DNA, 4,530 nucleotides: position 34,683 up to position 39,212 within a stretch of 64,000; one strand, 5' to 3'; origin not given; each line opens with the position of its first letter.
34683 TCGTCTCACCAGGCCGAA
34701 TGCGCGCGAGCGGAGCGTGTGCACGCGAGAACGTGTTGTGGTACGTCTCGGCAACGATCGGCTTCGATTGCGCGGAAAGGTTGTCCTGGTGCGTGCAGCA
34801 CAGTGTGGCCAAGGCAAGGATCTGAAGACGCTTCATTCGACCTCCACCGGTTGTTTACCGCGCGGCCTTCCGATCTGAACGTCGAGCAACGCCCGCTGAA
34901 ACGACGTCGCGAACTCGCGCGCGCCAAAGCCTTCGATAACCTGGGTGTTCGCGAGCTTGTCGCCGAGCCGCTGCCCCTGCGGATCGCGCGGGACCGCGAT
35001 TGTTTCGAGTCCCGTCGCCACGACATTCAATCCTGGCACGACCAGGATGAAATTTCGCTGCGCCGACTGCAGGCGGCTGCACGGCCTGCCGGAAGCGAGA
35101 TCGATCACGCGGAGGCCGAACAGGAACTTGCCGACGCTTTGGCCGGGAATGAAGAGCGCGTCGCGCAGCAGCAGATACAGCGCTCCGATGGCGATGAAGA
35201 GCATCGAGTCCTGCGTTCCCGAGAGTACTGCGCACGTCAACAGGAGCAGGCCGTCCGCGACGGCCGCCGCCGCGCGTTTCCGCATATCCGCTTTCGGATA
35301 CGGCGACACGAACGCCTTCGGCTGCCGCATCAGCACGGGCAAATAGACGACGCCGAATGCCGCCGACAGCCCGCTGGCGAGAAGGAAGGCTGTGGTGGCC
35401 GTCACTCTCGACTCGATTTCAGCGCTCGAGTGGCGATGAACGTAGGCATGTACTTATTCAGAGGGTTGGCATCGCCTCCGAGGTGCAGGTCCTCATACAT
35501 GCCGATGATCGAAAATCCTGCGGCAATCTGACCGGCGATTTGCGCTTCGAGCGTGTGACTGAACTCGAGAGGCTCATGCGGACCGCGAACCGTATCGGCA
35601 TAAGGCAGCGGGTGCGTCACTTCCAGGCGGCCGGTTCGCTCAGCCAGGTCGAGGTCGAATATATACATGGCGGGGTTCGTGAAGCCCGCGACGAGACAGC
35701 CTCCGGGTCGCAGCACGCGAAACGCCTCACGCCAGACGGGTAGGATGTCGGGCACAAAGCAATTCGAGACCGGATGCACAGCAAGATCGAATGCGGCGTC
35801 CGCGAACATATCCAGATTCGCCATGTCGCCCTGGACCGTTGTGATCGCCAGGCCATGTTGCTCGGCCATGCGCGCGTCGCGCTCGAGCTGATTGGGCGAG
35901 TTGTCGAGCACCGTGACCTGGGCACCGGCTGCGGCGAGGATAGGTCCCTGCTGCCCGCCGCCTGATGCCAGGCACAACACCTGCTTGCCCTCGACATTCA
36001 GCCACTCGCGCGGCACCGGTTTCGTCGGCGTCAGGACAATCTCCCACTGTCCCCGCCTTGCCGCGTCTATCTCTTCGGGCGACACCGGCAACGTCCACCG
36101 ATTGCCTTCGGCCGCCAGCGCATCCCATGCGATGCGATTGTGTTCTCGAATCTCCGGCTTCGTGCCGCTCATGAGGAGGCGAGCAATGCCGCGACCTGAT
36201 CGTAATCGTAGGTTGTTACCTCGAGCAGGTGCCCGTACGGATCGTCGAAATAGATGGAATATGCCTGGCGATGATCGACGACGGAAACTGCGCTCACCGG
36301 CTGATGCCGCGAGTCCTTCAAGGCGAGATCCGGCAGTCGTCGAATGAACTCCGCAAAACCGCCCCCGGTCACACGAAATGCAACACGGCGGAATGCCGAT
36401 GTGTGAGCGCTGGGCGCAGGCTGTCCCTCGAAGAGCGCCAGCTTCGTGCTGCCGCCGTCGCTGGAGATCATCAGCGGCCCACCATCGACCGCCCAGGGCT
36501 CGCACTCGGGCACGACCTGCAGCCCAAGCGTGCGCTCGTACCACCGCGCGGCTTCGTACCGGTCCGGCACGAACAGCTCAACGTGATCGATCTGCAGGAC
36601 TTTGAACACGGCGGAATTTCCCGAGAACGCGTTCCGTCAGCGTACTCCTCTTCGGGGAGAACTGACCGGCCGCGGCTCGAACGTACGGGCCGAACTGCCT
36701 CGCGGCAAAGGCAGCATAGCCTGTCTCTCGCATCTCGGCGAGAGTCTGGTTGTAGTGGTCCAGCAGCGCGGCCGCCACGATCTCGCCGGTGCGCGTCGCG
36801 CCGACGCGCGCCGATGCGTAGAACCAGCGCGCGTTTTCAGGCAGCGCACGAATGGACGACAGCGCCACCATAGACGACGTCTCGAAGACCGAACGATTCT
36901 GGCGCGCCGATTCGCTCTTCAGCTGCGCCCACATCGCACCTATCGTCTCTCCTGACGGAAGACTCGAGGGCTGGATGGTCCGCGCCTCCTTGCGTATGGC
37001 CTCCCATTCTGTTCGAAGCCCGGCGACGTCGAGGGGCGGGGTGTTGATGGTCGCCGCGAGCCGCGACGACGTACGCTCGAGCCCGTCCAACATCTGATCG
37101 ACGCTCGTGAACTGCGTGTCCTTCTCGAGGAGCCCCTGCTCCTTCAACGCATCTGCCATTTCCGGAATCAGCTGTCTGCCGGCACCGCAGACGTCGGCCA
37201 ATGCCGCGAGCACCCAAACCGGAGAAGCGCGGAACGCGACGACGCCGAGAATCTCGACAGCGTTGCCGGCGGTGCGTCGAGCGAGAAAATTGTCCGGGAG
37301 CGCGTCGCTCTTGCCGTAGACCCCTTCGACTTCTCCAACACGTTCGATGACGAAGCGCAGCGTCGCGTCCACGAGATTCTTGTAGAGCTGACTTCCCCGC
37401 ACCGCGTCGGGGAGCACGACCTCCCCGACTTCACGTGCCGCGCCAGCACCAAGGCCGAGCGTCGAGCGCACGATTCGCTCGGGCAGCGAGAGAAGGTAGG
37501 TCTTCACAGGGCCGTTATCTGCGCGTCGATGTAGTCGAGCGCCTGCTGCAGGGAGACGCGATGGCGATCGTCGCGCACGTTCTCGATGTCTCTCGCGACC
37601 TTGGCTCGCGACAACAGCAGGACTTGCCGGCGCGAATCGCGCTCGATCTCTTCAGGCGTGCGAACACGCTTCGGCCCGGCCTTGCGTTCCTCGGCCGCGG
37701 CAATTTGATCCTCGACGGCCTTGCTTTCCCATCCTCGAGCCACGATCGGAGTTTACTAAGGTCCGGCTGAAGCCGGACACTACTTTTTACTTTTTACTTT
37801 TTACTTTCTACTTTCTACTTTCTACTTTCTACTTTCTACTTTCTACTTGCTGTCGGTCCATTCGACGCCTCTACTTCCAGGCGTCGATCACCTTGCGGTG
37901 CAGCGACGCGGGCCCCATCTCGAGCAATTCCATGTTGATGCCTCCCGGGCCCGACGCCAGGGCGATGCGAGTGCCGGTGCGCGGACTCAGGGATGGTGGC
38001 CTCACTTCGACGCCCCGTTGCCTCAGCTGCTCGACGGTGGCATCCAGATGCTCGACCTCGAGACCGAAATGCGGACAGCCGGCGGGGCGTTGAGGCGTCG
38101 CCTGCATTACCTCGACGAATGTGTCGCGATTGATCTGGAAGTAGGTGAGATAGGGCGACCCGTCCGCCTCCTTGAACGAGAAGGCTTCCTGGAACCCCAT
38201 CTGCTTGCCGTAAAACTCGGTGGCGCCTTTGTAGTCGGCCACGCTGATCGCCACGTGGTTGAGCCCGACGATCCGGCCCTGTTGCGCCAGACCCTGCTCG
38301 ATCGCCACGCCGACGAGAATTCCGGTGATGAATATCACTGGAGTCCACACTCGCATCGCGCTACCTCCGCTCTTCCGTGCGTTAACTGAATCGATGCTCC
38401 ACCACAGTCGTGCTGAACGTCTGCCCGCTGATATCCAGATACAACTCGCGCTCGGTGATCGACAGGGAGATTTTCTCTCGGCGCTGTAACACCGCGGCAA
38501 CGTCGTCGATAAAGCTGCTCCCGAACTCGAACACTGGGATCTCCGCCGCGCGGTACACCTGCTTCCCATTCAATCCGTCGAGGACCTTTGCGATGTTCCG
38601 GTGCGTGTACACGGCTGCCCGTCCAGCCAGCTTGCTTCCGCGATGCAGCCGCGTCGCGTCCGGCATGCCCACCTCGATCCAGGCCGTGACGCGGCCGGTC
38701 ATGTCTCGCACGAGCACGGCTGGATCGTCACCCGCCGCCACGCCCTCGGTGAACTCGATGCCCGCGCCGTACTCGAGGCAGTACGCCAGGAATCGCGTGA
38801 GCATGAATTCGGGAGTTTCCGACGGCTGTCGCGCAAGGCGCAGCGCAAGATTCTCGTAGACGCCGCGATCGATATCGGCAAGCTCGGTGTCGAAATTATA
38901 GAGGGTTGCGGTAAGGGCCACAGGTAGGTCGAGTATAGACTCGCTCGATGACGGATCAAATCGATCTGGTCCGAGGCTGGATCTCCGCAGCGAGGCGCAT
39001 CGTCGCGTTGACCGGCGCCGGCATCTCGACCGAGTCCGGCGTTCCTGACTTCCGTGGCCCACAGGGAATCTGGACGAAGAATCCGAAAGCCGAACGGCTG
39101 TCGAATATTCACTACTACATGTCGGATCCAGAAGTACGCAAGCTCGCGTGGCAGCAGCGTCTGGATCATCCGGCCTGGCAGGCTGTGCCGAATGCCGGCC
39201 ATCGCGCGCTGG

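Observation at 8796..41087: Family of strand-polarised heptanucleotide tandem arrays packed against gene ends (11 arrays in 33 kb)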

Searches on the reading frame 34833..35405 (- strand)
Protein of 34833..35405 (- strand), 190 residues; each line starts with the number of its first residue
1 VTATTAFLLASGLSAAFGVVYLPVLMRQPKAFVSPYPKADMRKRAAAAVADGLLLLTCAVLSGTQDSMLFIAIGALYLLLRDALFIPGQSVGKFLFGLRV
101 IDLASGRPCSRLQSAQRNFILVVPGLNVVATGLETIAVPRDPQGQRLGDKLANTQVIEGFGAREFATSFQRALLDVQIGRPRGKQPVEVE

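Call 35: search_protein_families(library=pfam, proteins=[window:34833-35405:-], max_evalue=0.001)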
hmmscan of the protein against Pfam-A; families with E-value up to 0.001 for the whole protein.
window:34833-35405:- (190 aa): 1 family
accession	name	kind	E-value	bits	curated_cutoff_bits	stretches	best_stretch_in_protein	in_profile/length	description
PF06271.18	RDD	-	7e-10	39.8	24.1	1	67-153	51-137/137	RDD family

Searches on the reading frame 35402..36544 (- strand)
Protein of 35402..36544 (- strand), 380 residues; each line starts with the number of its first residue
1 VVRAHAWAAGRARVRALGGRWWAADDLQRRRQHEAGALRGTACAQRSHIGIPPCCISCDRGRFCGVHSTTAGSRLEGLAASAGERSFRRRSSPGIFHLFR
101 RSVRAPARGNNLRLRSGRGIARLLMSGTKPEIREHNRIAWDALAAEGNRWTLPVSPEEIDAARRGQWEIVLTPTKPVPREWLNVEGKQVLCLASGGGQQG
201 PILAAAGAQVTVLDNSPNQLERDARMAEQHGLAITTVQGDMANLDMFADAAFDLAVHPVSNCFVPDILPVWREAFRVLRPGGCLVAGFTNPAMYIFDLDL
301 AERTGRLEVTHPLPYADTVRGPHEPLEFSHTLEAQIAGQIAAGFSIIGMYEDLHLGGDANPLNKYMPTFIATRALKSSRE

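Call 35: search_protein_families(library=pfam, proteins=[window:35402-36544:-], max_evalue=0.001)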
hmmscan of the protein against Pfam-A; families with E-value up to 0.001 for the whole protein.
window:35402-36544:- (380 aa): 5 families
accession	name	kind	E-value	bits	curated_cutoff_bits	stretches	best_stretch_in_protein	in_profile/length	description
PF08241.18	Methyltransf_11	-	2.1e-16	60.8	21.2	1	190-285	1-94/95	Methyltransferase domain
PF13649.12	Methyltransf_25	-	2.4e-14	54.2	27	1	189-282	1-97/97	Methyltransferase domain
PF13847.12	Methyltransf_31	-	5.8e-10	39.5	27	1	185-286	3-109/145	Methyltransferase domain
PF08242.18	Methyltransf_12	-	2.8e-07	31.6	30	1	193-284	4-98/98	Methyltransferase domain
PF01209.24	Ubie_methyltran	-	3.4e-06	27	20.1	1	185-294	47-160/233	ubiE/COQ5 methyltransferase family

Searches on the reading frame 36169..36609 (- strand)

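Call 35: search_protein_families(library=pfam, proteins=[window:36169-36609:-], max_evalue=0.001)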
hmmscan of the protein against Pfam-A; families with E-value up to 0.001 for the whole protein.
window:36169-36609:- (146 aa): 2 families
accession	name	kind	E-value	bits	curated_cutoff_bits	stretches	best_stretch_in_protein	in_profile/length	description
PF00903.31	Glyoxalase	-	6.9e-09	36.6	20.6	1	6-131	1-121/121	Glyoxalase/Bleomycin resistance protein/Dioxygenase superfamily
PF13669.12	Glyoxalase_4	-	0.00091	19.9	27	0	8-94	1-88/109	Glyoxalase/Bleomycin resistance protein/Dioxygenase superfamily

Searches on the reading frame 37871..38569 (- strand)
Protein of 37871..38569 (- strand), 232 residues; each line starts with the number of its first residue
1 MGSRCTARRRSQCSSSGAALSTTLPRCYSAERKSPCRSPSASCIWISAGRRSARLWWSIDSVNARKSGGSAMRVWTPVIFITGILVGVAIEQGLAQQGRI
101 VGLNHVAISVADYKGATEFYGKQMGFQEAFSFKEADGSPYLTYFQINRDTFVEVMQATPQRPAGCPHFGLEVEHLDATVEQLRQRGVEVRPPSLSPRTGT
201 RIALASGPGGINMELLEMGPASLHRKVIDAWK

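Call 21: search_protein_families(library=pfam, proteins=[window:37871-38569:-], max_evalue=0.001)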
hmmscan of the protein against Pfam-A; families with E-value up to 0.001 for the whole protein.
window:37871-38569:- (232 aa): 3 families
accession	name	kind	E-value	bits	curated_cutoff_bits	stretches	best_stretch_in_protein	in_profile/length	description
PF00903.31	Glyoxalase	-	1.7e-10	41.7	20.6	1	102-215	1-121/121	Glyoxalase/Bleomycin resistance protein/Dioxygenase superfamily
PF13669.12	Glyoxalase_4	-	7.1e-08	33.2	27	1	104-191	1-95/109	Glyoxalase/Bleomycin resistance protein/Dioxygenase superfamily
PF13468.12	Glyoxalase_3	-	0.00036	21.1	25.1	0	167-221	3-57/176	Glyoxalase-like domain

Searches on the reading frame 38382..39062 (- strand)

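Call 35: search_protein_families(library=pfam, proteins=[window:38382-39062:-], max_evalue=0.001)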
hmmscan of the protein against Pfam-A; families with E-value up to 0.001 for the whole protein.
window:38382-39062:- (226 aa): 1 family
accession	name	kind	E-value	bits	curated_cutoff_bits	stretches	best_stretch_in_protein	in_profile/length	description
PF07152.18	YaeQ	-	8.9e-49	165.9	25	1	49-218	2-171/173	YaeQ protein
